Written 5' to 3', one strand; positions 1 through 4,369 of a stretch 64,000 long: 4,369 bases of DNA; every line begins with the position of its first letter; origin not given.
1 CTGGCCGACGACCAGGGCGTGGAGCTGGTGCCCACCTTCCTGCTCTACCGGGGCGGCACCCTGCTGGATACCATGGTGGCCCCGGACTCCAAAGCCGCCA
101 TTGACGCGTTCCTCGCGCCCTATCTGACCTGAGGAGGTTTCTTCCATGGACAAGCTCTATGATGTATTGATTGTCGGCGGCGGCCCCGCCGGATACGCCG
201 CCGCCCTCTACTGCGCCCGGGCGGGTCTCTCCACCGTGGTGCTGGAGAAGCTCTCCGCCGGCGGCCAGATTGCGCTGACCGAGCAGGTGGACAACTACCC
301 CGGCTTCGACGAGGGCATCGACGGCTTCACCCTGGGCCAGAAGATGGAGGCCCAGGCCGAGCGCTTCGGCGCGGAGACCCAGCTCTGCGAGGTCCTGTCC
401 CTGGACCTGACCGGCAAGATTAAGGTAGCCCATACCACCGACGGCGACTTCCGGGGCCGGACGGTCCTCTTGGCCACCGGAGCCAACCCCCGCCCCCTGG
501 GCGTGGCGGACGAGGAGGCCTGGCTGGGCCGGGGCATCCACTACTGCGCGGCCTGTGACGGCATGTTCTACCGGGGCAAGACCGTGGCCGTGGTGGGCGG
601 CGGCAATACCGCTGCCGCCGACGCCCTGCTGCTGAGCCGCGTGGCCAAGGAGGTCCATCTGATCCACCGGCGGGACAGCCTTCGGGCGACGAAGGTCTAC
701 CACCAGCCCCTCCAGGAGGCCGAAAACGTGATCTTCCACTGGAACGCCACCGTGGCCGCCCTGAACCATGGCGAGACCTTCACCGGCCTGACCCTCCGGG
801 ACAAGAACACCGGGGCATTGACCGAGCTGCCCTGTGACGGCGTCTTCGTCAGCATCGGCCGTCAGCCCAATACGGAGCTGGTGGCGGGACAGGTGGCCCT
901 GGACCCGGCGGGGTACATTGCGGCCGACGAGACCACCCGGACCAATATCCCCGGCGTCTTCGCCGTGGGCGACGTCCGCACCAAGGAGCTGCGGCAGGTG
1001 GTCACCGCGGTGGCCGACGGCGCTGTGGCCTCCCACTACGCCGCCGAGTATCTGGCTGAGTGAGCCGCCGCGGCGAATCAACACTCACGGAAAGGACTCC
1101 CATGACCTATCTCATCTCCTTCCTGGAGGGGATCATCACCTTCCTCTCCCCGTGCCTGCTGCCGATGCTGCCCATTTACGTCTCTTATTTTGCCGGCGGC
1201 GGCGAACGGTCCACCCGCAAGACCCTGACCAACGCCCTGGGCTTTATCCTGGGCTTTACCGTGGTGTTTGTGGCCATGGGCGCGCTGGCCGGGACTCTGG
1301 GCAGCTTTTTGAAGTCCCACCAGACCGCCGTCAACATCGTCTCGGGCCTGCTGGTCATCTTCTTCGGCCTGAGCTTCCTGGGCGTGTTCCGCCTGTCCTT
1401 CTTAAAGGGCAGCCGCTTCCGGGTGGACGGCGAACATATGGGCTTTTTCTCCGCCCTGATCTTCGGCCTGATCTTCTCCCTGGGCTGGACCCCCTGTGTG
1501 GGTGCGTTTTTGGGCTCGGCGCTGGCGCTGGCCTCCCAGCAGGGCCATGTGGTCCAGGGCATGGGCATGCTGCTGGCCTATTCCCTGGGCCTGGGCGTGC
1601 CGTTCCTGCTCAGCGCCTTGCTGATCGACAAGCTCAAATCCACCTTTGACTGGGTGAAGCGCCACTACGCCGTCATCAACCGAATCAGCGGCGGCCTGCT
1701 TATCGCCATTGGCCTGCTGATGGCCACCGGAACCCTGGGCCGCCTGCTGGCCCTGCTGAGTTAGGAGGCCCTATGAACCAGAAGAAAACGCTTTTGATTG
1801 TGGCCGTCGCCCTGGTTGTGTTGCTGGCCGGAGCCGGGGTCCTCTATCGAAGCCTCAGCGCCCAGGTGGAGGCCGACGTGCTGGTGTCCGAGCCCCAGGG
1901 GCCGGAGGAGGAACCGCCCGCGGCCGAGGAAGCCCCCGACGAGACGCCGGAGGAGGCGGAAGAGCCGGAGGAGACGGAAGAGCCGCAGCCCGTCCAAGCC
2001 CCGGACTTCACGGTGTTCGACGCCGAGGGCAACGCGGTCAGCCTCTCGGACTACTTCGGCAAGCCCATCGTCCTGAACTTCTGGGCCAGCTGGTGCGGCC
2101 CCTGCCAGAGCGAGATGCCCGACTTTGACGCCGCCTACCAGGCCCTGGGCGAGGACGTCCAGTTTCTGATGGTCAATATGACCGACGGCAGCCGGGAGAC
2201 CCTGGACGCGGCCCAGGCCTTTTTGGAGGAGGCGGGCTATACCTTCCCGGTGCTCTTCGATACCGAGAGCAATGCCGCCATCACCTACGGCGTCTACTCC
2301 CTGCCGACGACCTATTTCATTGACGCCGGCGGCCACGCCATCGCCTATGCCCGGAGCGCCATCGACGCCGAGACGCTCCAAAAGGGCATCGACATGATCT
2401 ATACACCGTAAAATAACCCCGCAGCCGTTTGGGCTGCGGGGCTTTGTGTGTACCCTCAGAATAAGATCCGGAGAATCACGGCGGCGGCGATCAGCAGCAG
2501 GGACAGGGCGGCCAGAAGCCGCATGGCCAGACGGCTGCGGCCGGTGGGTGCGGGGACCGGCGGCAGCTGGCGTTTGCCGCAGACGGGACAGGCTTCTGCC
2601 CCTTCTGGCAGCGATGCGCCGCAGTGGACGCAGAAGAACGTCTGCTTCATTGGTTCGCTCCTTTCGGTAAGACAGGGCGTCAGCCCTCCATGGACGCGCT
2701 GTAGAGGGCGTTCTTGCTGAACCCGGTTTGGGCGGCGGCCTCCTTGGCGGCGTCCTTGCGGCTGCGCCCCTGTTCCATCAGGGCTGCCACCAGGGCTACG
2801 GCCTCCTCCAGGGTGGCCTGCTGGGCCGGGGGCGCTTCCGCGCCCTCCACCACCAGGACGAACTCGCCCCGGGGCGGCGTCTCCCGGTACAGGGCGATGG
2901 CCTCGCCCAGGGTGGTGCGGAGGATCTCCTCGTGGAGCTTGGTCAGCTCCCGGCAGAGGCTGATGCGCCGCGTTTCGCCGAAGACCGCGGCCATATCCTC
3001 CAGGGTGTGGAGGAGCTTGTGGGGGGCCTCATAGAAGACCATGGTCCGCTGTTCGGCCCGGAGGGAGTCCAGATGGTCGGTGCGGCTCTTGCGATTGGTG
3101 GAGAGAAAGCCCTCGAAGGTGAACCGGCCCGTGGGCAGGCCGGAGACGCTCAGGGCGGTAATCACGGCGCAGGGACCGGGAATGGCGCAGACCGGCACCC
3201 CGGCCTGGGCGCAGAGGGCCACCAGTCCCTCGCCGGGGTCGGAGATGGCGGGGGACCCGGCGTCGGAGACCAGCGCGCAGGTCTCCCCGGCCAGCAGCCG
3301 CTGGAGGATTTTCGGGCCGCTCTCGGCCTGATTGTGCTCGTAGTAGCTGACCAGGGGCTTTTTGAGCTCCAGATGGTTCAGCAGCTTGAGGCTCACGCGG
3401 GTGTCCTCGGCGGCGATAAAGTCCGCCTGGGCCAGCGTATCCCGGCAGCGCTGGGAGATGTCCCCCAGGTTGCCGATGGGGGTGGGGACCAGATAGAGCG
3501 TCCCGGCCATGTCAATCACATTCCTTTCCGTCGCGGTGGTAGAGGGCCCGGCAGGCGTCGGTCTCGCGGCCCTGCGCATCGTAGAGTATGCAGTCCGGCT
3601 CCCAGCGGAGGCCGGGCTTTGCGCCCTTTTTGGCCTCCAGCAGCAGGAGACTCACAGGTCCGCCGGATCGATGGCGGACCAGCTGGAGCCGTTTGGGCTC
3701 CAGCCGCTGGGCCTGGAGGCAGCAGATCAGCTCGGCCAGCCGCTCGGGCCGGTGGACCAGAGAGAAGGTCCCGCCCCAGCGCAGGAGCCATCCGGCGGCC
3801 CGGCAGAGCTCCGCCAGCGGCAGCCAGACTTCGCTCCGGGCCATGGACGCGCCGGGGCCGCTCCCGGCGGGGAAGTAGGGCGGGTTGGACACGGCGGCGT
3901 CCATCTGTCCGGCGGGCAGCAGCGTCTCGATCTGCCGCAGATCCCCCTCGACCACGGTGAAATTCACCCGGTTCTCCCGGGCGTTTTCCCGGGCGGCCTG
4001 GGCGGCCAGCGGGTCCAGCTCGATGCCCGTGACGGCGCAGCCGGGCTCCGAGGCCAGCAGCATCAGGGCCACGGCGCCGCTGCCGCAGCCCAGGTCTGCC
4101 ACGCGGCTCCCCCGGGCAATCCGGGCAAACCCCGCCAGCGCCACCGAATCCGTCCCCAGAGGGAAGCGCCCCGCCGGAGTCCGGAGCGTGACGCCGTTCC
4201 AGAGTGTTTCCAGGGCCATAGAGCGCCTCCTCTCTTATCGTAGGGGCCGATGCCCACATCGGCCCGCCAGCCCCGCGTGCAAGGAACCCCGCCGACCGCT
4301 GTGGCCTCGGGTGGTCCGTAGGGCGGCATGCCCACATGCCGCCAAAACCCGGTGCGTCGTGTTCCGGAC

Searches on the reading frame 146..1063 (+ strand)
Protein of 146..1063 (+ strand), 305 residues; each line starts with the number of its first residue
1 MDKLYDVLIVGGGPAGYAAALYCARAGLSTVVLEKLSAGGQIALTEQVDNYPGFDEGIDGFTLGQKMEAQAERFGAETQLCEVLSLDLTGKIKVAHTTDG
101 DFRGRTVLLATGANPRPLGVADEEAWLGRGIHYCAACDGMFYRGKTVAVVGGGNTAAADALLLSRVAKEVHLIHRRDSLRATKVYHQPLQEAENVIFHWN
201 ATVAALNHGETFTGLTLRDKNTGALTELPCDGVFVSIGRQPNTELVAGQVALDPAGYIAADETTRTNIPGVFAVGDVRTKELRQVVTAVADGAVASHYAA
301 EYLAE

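Call 74: search_protein_families(library=pfam, proteins=[window:146-1063:+], max_evalue=0.00001)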
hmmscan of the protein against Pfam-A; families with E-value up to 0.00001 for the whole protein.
window:146-1063:+ (305 aa): 8 families
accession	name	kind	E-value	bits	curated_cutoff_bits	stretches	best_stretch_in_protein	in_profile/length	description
PF07992.20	Pyr_redox_2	-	2.5e-51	175.3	26.1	1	5-292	1-291/291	Pyridine nucleotide-disulphide oxidoreductase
PF13738.12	Pyr_redox_3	-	1.8e-20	73.9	30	1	81-275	102-305/305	Pyridine nucleotide-disulphide oxidoreductase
PF00070.33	Pyr_redox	-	2.5e-13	50.8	22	1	147-218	2-80/82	Pyridine nucleotide-disulphide oxidoreductase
PF01266.30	DAO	-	5.4e-09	36.5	27.9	0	6-39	1-35/353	FAD dependent oxidoreductase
PF12831.13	FAD_oxidored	-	6.1e-09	36.1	27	1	6-41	1-37/416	FAD dependent oxidoreductase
PF13450.12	NAD_binding_8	-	1.4e-08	35.3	21.9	1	9-63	1-54/68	NAD(P)-binding Rossmann-like domain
PF01494.25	FAD_binding_3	-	1.7e-08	34.6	22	1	5-37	2-34/349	FAD binding domain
PF00890.30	FAD_binding_2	-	3.9e-08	33.4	20.4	1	6-43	1-39/414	FAD binding domain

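Call 90: find_encoding_contigs(protein=window:146-1063:+, flank=10000, max_places=3)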
Protein window:146-1063:+ (305 aa): 24 contigs read that carry it; 3 places shown.
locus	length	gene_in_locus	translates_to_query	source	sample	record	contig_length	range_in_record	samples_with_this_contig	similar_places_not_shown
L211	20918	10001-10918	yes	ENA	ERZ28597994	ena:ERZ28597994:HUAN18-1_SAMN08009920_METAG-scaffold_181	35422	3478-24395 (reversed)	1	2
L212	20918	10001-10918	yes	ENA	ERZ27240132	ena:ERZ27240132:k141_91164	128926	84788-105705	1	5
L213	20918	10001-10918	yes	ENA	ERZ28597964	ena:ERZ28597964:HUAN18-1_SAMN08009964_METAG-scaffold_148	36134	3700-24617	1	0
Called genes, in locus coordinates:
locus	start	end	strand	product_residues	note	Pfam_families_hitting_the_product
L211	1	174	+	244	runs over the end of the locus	PF20772:TACO1_YebC_N, PF01709:Transcrip_reg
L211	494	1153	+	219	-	PF00072:Response_reg, PF00486:Trans_reg_C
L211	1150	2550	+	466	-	PF00672:HAMP, PF00512:HisKA, PF02518:HATPase_c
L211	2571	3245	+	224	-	-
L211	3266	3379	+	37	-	-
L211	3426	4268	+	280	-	PF01979:Amidohydro_1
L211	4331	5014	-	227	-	PF00657:Lipase_GDSL, PF04311:DUF459 (faint), PF13472:Lipase_GDSL_2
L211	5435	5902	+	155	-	PF08876:DUF1836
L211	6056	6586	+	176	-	PF05198:IF3_N, PF00707:IF3_C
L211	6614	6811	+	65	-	PF01632:Ribosomal_L35p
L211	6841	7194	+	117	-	PF00453:Ribosomal_L20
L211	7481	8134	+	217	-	PF00702:Hydrolase, PF13419:HAD_2, PF13242:Hydrolase_like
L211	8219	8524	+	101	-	PF00085:Thioredoxin, PF14595:Thioredoxin_9, PF13098:Thioredoxin_2, PF13905:Thioredoxin_8 (faint)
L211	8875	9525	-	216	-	PF00027:cNMP_binding, PF13545:HTH_Crp_2, PF00325:Crp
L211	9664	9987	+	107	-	PF00085:Thioredoxin, PF13098:Thioredoxin_2 (weak)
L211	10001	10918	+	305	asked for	PF00890:FAD_binding_2, PF01134:GIDA (faint), PF01494:FAD_binding_3 (weak), PF07992:Pyr_redox_2, PF12831:FAD_oxidored, PF13450:NAD_binding_8 (weak), PF13738:Pyr_redox_3, PF00070:Pyr_redox, +3 more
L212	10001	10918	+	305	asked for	PF00890:FAD_binding_2, PF01134:GIDA (faint), PF01494:FAD_binding_3 (weak), PF07992:Pyr_redox_2, PF12831:FAD_oxidored, PF13450:NAD_binding_8 (weak), PF13738:Pyr_redox_3, PF00070:Pyr_redox, +3 more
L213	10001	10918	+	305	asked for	PF00890:FAD_binding_2, PF01134:GIDA (faint), PF01494:FAD_binding_3 (weak), PF07992:Pyr_redox_2, PF12831:FAD_oxidored, PF13450:NAD_binding_8 (weak), PF13738:Pyr_redox_3, PF00070:Pyr_redox, +3 more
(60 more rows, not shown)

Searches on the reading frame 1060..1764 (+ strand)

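Call 74: search_protein_families(library=pfam, proteins=[window:1060-1764:+], max_evalue=0.00001)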
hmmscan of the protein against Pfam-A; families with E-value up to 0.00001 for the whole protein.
window:1060-1764:+ (234 aa): 2 families
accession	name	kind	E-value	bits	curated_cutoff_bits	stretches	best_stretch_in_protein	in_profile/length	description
PF02683.22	DsbD_TM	-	2.8e-23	82.8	27.1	1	17-222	4-215/219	Cytochrome C biogenesis protein transmembrane domain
PF13386.12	DsbD_2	-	1.7e-11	44.8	24.9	1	21-219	3-198/199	Cytochrome C biogenesis protein transmembrane region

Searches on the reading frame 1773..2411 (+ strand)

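Call 74: search_protein_families(library=pfam, proteins=[window:1773-2411:+], max_evalue=0.00001)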
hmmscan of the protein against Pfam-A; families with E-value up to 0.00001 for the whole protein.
window:1773-2411:+ (212 aa): 5 families
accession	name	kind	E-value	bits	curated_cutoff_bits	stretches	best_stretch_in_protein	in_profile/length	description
PF00578.27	AhpC-TSA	-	1.6e-27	96.3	26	1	75-187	4-119/124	AhpC/TSA family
PF08534.16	Redoxin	-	1.5e-21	77.2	26.6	1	75-188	5-127/148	Redoxin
PF00085.26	Thioredoxin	-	1.1e-11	45.1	23.5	1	97-139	19-61/103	Thioredoxin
PF13098.12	Thioredoxin_2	-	9.6e-08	32.8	27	1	96-204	5-102/104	Thioredoxin-like domain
PF13905.12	Thioredoxin_8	-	1.9e-07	31.7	27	1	96-187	1-92/94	Thioredoxin-like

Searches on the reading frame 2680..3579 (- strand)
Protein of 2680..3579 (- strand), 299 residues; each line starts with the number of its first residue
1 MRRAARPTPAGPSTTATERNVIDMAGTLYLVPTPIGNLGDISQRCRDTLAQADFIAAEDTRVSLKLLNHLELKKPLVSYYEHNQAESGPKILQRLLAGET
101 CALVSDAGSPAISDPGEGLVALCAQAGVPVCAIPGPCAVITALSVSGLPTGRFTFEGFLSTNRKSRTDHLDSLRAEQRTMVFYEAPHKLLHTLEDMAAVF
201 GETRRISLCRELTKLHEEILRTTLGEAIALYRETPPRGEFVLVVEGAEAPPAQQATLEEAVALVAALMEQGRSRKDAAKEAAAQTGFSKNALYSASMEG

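Call 74: search_protein_families(library=pfam, proteins=[window:2680-3579:-], max_evalue=0.00001)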
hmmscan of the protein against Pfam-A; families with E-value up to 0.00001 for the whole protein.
window:2680-3579:- (299 aa): 2 families
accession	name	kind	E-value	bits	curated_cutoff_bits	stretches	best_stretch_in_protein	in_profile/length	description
PF00590.25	TP_methylase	-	5.6e-32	111.8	27.8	1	27-227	1-211/212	Tetrapyrrole (Corrin/Porphyrin) Methylases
PF23016.2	RsmI_C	-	1e-07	32.1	27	1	256-297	3-43/46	RsmI C-terminal HTH domain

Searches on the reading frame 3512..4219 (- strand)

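Call 74: search_protein_families(library=pfam, proteins=[window:3512-4219:-], max_evalue=0.00001)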
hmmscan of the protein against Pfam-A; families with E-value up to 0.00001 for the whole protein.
window:3512-4219:- (235 aa): 6 families
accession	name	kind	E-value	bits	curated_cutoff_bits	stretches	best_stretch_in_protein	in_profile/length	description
PF05175.20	MTS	-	1.2e-13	51.5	23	1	36-156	31-140/170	Methyltransferase small domain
PF13649.12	Methyltransf_25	-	2.3e-11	44.7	27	1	40-112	1-71/97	Methyltransferase domain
PF08241.18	Methyltransf_11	-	2e-08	35.2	21.2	1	42-112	2-67/95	Methyltransferase domain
PF08242.18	Methyltransf_12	-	2.6e-08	34.9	30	1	42-111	2-71/98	Methyltransferase domain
PF13847.12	Methyltransf_31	-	5.5e-08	33.1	27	1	36-112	3-81/145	Methyltransferase domain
PF06325.19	PrmA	-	2.6e-07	30.9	22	1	35-112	160-233/296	Ribosomal protein L11 methyltransferase (PrmA)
